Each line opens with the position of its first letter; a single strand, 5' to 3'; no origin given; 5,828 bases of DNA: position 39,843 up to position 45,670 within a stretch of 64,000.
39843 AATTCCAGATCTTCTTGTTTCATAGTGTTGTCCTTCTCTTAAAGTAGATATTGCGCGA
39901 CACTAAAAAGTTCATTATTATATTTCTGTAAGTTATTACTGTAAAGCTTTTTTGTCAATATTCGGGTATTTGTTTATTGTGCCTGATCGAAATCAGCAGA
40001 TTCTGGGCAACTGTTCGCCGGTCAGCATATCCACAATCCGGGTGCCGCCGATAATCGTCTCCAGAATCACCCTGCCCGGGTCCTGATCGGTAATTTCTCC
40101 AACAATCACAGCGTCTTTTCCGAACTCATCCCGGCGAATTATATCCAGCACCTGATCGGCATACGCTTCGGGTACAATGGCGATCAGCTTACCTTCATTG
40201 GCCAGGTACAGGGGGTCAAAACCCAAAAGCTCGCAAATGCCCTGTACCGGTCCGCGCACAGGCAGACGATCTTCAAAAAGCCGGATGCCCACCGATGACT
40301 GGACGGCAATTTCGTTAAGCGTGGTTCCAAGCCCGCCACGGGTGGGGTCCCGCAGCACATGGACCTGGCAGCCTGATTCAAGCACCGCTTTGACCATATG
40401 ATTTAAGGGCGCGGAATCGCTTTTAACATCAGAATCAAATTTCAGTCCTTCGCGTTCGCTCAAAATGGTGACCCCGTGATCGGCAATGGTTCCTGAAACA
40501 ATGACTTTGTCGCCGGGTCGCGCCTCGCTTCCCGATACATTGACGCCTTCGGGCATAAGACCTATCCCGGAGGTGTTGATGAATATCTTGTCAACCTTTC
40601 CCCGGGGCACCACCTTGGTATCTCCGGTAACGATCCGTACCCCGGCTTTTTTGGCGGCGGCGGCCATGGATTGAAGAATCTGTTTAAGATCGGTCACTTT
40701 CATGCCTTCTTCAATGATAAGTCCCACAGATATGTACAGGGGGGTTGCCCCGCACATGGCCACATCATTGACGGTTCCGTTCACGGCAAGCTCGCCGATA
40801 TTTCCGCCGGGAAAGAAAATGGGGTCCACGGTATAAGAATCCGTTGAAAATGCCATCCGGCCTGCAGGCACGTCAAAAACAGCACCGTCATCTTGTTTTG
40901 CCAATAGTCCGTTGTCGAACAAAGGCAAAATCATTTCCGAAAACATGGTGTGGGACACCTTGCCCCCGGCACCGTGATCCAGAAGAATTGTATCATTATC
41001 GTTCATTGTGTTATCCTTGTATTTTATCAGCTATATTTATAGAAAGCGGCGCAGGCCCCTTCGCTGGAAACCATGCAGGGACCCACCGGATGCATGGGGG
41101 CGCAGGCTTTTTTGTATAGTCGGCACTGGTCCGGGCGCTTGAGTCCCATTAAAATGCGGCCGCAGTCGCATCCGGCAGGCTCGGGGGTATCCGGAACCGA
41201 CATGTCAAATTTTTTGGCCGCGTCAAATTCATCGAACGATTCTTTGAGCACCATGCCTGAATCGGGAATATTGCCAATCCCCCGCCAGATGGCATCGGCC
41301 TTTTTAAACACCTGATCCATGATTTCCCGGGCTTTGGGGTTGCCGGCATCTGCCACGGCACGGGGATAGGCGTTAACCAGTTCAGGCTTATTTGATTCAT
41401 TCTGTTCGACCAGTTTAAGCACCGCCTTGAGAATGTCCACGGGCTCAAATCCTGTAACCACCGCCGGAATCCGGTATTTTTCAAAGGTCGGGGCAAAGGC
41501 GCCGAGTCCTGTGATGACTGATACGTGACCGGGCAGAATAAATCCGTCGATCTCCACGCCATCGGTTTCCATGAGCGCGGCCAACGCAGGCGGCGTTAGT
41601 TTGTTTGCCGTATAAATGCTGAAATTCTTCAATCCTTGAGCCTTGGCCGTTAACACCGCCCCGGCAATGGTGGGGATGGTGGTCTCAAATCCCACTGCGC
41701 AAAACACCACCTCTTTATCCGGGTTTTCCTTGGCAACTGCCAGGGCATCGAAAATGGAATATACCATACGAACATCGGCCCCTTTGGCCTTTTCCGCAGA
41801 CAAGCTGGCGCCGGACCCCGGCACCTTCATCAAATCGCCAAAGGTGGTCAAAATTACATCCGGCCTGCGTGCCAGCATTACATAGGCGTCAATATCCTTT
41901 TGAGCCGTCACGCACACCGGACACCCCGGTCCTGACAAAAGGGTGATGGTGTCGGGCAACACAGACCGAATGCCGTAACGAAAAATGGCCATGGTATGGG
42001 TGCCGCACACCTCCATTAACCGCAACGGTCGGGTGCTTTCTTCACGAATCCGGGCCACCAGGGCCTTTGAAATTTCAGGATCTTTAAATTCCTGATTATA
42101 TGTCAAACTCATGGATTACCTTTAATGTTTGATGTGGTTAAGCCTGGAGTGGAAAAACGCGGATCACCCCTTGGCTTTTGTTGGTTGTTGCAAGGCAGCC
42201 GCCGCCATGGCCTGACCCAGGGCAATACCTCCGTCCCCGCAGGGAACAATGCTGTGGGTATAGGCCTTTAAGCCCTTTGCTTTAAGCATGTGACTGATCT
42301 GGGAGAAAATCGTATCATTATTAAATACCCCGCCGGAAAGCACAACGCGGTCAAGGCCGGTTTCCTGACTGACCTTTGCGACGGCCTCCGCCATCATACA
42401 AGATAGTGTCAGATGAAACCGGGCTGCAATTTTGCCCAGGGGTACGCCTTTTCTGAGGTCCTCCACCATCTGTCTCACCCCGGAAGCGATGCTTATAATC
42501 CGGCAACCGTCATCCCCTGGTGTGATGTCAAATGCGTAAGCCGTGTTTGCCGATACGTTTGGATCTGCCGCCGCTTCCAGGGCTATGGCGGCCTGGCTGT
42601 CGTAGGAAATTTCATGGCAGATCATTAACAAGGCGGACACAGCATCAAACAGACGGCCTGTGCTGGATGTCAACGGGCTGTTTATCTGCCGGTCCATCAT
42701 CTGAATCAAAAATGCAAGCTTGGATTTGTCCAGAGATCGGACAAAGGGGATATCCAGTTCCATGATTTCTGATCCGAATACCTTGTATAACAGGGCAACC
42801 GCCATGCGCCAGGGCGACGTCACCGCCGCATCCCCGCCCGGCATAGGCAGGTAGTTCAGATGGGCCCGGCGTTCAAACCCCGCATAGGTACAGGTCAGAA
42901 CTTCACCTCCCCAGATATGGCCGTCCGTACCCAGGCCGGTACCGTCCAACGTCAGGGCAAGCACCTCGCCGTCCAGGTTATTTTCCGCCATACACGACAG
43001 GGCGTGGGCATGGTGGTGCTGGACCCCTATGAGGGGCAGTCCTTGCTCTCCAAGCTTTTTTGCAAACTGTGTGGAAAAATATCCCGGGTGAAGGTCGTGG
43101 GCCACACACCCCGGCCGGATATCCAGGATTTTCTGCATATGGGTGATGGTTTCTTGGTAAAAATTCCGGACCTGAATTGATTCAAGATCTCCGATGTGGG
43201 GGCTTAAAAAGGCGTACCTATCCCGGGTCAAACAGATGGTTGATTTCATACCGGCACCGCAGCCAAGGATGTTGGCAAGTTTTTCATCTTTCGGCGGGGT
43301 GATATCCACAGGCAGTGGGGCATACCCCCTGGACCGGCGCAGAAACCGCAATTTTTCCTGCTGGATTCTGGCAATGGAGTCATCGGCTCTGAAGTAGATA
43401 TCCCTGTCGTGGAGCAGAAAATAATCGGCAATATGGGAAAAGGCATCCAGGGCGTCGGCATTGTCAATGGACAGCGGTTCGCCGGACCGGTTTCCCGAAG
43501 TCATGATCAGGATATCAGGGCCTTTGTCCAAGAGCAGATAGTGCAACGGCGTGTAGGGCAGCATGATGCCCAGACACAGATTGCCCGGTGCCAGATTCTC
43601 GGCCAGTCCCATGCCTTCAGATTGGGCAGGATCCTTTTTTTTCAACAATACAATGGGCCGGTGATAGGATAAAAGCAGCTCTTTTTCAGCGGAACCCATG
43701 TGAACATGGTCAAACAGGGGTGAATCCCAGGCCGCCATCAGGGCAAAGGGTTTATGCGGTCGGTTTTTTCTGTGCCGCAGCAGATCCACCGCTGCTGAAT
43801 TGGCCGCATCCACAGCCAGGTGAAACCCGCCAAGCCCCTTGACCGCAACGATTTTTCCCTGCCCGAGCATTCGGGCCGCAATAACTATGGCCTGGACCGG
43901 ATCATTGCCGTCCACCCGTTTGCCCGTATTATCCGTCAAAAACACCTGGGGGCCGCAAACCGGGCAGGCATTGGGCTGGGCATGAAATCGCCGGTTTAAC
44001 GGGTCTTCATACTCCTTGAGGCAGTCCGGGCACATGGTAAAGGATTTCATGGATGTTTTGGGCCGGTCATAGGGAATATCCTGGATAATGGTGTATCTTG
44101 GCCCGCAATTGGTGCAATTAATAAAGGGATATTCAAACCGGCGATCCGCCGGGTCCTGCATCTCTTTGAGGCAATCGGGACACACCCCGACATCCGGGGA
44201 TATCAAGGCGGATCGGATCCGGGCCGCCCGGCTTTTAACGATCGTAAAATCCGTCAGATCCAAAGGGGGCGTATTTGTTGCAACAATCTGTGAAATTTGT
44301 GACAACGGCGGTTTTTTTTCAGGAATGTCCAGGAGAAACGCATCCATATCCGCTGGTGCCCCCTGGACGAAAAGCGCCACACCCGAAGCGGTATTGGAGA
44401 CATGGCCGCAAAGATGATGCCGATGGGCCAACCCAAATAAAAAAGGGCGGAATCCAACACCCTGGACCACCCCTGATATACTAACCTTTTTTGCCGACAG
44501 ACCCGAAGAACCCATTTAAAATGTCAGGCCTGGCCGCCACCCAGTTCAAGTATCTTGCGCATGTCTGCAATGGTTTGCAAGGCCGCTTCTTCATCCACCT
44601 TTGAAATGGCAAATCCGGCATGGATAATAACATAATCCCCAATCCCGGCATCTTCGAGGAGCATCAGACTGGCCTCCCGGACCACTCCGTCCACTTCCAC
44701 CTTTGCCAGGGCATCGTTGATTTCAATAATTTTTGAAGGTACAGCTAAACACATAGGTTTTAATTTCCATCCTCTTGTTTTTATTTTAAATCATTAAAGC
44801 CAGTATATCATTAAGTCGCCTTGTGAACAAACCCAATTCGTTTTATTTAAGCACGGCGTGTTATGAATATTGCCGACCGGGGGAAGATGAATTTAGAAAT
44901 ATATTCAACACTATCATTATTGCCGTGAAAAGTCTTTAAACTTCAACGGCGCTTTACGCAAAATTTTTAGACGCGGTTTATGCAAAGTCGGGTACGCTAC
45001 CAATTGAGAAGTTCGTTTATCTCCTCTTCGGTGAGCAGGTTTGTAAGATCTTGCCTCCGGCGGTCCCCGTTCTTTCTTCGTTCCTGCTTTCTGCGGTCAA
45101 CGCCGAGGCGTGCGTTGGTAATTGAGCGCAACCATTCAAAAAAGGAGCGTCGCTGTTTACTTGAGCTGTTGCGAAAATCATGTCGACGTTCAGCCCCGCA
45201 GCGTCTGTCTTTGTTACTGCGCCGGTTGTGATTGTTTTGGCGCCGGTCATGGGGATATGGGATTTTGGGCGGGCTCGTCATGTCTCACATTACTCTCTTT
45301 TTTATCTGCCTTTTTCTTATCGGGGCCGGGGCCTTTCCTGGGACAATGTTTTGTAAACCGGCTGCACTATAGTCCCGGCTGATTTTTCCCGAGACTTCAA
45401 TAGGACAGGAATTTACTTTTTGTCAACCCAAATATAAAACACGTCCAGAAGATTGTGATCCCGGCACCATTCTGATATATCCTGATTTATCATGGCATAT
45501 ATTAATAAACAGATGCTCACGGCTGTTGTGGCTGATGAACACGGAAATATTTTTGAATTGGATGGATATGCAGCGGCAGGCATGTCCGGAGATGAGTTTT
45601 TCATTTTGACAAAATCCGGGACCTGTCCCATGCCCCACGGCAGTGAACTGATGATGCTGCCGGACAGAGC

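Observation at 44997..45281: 94-aa protein combining [DE]RR repeats with a FliM-like CheY-binding peptide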

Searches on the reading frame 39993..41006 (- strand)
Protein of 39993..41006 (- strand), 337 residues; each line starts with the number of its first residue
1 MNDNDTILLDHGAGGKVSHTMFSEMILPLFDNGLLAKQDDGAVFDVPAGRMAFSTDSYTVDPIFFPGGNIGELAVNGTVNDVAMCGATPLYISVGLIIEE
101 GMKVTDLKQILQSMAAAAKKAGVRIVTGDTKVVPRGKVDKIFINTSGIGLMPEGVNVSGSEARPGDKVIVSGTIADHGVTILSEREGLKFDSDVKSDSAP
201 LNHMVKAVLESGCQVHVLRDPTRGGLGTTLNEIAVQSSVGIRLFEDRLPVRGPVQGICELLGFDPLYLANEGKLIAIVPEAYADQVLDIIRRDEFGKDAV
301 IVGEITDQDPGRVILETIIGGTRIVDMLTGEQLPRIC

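Call 14: search_protein_families(library=pfam, proteins=[window:39993-41006:-], max_evalue=0.001)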
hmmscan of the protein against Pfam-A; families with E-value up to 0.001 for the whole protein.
window:39993-41006:- (337 aa): 2 families
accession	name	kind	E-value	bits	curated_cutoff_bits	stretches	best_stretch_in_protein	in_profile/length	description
PF02769.27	AIRS_C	-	2.4e-27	96.4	23.1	1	163-314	1-154/156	AIR synthase related protein, C-terminal domain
PF00586.29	AIRS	-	1.2e-24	87.3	24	1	39-151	2-112/112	AIR synthase related protein, N-terminal domain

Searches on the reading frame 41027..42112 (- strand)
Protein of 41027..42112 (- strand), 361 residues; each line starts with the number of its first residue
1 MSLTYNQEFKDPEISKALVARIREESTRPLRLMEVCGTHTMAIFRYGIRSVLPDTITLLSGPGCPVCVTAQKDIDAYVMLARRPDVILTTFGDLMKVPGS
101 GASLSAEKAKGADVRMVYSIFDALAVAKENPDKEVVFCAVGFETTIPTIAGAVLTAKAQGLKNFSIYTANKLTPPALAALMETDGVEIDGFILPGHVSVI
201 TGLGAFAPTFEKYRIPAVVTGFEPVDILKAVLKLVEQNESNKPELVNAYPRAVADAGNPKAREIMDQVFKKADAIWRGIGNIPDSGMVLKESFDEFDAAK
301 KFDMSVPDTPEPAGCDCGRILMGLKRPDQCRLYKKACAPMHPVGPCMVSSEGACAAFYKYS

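Call 14: search_protein_families(library=pfam, proteins=[window:41027-42112:-], max_evalue=0.001)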
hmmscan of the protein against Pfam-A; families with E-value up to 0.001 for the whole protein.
window:41027-42112:- (361 aa): 1 family
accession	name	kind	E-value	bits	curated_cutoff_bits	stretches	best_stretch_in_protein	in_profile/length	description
PF01924.21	HypD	-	5e-152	506.5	25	1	15-360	3-350/351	Hydrogenase formation hypA family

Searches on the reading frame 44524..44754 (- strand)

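Call 14: search_protein_families(library=pfam, proteins=[window:44524-44754:-], max_evalue=0.001)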
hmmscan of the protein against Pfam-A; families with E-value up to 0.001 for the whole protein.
window:44524-44754:- (76 aa): 1 family
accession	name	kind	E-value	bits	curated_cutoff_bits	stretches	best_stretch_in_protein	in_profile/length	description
PF01455.23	HupF_HypC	-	3.5e-27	94.8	28.5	1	1-63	1-63/65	HupF/HypC family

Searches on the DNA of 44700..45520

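Call 30: search_rna_families(source=window, start=44700, end=45520, threshold=evalue, max_evalue=5)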
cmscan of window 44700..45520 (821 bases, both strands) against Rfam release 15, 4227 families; matches with E-value up to 5: 1.
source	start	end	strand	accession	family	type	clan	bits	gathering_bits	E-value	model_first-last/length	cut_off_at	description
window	44763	44790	+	RF01358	CRISPR-DR39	Gene; CRISPR;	-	20.2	39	3.9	1-31/31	no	CRISPR RNA direct repeat element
